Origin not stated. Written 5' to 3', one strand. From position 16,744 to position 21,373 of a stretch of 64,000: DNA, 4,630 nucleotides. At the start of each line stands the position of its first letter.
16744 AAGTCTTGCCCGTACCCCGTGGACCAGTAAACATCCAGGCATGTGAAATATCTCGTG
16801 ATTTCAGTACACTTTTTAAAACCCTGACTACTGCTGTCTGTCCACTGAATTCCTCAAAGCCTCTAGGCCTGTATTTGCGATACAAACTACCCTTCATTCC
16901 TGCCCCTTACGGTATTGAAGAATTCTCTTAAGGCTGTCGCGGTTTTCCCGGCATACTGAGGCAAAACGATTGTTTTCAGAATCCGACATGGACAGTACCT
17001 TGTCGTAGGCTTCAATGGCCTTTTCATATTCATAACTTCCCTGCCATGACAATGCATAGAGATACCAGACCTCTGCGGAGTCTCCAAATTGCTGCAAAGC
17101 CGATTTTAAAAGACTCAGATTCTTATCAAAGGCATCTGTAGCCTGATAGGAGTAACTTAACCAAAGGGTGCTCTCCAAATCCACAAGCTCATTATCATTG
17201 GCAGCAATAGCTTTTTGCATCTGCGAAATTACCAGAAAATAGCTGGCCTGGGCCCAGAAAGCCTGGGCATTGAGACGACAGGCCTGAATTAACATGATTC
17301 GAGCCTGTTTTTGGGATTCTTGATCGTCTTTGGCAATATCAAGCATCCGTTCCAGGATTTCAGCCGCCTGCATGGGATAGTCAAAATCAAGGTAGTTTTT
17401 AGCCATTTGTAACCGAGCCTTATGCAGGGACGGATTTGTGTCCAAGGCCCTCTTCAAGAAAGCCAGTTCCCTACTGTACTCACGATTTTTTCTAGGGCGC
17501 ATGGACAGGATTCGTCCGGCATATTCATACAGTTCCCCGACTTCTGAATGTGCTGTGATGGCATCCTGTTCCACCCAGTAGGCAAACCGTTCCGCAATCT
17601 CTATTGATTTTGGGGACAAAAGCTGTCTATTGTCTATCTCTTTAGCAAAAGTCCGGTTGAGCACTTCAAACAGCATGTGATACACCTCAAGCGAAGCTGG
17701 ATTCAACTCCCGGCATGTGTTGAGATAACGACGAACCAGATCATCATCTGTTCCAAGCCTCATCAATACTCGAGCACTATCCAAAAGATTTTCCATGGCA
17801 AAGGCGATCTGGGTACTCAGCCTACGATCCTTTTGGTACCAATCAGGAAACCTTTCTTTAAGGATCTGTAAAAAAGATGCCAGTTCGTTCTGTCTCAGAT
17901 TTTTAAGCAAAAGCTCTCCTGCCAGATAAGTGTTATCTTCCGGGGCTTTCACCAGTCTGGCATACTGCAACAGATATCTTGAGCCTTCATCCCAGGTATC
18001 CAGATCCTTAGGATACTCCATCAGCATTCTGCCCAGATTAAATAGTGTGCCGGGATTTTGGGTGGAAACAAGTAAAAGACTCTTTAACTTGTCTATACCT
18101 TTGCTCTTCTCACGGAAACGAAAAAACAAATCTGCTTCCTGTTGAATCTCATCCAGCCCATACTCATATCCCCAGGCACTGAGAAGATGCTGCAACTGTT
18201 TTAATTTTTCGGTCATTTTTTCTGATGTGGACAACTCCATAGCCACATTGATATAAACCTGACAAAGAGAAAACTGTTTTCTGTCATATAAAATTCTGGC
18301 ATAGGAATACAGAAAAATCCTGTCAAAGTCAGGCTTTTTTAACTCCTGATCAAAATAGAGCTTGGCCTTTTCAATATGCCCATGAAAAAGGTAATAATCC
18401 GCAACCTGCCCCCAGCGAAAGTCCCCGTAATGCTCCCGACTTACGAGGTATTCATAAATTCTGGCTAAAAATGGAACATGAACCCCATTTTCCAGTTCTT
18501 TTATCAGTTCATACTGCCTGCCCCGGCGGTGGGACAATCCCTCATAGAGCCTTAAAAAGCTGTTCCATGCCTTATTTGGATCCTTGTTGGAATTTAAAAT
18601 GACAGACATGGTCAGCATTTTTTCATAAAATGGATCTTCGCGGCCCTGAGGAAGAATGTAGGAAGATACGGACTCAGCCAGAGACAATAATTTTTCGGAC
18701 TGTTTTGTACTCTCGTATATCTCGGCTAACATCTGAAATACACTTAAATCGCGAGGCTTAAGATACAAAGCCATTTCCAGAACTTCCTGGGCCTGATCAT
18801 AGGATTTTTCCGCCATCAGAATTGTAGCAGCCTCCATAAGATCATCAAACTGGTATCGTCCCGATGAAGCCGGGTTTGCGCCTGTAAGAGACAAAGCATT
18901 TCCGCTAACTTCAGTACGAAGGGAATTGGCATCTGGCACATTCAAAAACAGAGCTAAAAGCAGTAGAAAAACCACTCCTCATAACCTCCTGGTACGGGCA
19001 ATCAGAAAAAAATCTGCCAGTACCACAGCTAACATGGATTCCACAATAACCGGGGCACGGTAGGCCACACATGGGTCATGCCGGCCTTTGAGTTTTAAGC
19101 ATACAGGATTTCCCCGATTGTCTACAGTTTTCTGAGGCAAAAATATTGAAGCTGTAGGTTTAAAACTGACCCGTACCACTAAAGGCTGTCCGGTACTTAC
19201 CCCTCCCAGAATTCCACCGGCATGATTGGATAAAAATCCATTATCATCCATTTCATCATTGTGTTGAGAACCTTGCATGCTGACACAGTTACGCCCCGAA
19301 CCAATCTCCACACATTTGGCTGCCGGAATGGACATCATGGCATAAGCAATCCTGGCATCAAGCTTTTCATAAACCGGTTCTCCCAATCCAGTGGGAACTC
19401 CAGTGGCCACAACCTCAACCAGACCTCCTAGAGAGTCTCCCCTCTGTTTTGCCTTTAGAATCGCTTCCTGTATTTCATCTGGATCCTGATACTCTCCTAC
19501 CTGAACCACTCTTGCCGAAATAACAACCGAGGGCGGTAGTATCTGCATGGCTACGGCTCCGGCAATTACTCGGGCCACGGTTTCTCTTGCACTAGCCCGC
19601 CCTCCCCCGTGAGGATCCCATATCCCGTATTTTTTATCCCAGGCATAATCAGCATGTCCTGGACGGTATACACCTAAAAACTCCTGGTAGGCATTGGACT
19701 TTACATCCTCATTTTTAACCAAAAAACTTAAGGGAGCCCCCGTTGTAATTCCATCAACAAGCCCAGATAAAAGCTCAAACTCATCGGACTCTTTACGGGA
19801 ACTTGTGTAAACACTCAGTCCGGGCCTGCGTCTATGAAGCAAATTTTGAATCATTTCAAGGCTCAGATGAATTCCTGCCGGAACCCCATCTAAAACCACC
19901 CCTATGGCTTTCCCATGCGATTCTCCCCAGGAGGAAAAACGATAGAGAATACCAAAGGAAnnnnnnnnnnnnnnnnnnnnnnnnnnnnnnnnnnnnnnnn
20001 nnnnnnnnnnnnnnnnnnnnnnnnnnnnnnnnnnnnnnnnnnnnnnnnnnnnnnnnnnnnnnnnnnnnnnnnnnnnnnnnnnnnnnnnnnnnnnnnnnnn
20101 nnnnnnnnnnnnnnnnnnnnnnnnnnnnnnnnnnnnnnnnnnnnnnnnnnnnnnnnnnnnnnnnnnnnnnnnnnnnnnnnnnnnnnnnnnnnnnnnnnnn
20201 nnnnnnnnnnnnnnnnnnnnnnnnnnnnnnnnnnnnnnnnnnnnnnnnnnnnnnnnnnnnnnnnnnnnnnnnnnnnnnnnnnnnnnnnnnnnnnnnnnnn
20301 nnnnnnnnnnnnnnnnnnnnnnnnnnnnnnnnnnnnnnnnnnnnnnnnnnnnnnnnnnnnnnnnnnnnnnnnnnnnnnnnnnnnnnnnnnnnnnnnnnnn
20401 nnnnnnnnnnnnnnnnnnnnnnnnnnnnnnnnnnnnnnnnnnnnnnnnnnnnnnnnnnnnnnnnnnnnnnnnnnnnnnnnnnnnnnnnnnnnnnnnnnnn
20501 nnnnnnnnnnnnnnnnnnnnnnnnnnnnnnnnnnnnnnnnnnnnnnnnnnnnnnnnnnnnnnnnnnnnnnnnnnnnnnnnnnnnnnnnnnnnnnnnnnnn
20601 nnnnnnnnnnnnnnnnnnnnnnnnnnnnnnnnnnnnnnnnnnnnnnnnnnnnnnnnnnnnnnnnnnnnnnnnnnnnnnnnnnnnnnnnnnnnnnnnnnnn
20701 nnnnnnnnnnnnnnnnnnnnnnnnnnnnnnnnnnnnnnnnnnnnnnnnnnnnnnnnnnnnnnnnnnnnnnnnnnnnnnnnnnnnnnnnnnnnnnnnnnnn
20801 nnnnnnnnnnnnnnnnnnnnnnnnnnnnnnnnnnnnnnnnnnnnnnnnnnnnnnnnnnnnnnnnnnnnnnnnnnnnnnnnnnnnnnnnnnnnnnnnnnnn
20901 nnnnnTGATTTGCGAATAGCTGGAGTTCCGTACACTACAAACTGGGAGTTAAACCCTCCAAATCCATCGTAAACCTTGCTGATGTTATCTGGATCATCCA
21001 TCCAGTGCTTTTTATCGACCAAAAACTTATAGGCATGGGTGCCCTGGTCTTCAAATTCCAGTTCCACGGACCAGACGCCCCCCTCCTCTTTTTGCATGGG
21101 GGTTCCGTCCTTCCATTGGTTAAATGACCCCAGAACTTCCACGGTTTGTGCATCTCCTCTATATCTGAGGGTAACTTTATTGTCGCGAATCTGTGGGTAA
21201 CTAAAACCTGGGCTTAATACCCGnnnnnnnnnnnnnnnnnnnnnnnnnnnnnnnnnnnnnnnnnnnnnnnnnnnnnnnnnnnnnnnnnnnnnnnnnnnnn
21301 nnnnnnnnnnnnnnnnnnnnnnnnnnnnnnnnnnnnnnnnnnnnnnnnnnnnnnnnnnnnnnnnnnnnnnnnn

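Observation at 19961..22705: Cytoplasmic subtilase fused to an AMPK-β-type glycogen-binding module and an MBL-fold domain with a variant metal motif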

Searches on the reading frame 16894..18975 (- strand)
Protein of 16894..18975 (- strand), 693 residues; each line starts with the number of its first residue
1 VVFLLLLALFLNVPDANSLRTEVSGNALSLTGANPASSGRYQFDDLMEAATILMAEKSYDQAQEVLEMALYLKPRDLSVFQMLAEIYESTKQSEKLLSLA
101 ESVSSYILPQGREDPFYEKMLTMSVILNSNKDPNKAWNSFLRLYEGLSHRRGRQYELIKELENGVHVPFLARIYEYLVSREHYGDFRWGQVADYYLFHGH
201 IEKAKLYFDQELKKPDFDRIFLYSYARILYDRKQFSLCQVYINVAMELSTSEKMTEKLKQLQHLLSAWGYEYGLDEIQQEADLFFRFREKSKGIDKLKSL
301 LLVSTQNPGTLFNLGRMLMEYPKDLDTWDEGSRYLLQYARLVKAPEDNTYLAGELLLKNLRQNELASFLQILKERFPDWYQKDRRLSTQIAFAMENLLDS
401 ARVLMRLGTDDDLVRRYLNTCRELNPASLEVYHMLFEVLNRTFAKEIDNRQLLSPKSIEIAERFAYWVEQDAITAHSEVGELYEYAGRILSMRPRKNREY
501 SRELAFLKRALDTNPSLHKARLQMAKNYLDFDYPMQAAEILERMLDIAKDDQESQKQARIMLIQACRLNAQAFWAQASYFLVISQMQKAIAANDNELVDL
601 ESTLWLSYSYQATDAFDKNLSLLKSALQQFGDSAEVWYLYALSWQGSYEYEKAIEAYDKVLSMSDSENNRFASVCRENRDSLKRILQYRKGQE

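Call 36: search_protein_families(library=pfam, proteins=[window:16894-18975:-], max_evalue=0.1)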
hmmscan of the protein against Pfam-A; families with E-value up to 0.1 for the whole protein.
window:16894-18975:- (693 aa): 12 families
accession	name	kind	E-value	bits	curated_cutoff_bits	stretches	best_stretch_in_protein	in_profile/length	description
PF13428.12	TPR_14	-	4.5e-13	48.9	23.5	0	603-641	4-42/44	Tetratricopeptide repeat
PF14559.12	TPR_19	-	9.4e-09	35.9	25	1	504-554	11-61/68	Tetratricopeptide repeat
PF13371.12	TPR_9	-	2.2e-05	24.8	35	0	52-88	4-40/73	Tetratricopeptide repeat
PF12895.13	ANAPC3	-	6.3e-05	23.6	27.2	1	599-659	22-81/82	Anaphase-promoting complex, cyclosome, subunit 3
PF07719.23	TPR_2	-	7.2e-05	23.1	27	1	634-663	1-30/34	Tetratricopeptide repeat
PF13432.12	TPR_16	-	0.00014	22.6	32.7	0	192-234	4-46/65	Tetratricopeptide repeat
PF13181.12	TPR_8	-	0.0052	17.3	25.7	0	49-75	7-33/34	Tetratricopeptide repeat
PF13431.12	TPR_17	-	0.0097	16.6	24.4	0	67-95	3-31/34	Tetratricopeptide repeat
PF00515.34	TPR_1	-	0.013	15.7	27.8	0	649-662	16-29/34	Tetratricopeptide repeat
PF13176.12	TPR_7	-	0.019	15.5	27.9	0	536-553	17-34/36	Tetratricopeptide repeat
PF13414.12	TPR_11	-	0.037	14.2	26.8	0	649-661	9-21/42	TPR repeat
PF23914.1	TPR_CcmH_CycH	-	0.044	14.1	42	1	616-670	103-157/158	Cytochrome c-type biogenesis protein H TPR domain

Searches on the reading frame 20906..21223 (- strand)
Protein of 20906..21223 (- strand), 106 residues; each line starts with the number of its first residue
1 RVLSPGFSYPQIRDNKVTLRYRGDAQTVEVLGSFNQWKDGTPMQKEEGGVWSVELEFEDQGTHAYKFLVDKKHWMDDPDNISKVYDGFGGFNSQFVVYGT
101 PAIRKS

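Call 13: search_solved_structures(query=window:20906-21223:-, max_evalue=1, show_alignments=3)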
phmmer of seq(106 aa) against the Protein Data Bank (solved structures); distinct sequences matched with E-value up to 1: 39.
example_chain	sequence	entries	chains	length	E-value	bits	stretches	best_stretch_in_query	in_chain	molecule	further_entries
4y0g_A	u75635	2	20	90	3.6e-05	27.2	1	14-80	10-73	5'-AMP-activated protein kinase subunit beta-2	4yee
2f15_A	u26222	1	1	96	5.4e-05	26.6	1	16-80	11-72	5'-AMP-activated protein kinase, beta-2 subunit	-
2lu3_A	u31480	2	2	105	6.9e-05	26.3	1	17-80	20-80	5'-AMP-activated protein kinase subunit beta-2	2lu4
1z0n_A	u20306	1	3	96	9.2e-05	25.9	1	17-80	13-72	5'-AMP-activated protein kinase, beta-1 subunit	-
4yef_A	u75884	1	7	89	0.00012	25.5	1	13-80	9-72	5'-AMP-activated protein kinase subunit beta-1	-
1z0m_A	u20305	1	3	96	0.00023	24.6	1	17-80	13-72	5'-AMP-activated protein kinase, beta-1 subunit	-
7jhg_B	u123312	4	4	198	0.0005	23.5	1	19-80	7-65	5'-AMP-activated protein kinase subunit beta-2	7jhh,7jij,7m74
6b2e_B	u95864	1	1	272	0.00051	23.5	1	17-80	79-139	5'-AMP-activated protein kinase subunit beta-2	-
4rer_B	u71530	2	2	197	0.00052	23.5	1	19-80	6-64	5'-AMP-activated protein kinase subunit beta-2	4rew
4qfg_B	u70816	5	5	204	0.00073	23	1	17-80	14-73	5'-AMP-activated protein kinase subunit beta-1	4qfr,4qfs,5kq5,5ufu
6e4t_B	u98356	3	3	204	0.0012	22.3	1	17-80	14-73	5'-AMP-activated protein kinase subunit beta-1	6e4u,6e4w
5t5t_B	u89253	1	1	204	0.0013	22.1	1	17-80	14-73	5'-AMP-activated protein kinase subunit beta-1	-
6c9f_B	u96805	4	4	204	0.0014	22.1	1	17-80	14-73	5'-AMP-activated protein kinase subunit beta-1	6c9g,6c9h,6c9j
21jh_A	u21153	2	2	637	0.0021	21.5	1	25-61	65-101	1,4-alpha-glucan branching enzyme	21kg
4zhx_B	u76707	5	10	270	0.0023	21.4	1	17-80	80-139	5'-AMP-activated protein kinase subunit beta-1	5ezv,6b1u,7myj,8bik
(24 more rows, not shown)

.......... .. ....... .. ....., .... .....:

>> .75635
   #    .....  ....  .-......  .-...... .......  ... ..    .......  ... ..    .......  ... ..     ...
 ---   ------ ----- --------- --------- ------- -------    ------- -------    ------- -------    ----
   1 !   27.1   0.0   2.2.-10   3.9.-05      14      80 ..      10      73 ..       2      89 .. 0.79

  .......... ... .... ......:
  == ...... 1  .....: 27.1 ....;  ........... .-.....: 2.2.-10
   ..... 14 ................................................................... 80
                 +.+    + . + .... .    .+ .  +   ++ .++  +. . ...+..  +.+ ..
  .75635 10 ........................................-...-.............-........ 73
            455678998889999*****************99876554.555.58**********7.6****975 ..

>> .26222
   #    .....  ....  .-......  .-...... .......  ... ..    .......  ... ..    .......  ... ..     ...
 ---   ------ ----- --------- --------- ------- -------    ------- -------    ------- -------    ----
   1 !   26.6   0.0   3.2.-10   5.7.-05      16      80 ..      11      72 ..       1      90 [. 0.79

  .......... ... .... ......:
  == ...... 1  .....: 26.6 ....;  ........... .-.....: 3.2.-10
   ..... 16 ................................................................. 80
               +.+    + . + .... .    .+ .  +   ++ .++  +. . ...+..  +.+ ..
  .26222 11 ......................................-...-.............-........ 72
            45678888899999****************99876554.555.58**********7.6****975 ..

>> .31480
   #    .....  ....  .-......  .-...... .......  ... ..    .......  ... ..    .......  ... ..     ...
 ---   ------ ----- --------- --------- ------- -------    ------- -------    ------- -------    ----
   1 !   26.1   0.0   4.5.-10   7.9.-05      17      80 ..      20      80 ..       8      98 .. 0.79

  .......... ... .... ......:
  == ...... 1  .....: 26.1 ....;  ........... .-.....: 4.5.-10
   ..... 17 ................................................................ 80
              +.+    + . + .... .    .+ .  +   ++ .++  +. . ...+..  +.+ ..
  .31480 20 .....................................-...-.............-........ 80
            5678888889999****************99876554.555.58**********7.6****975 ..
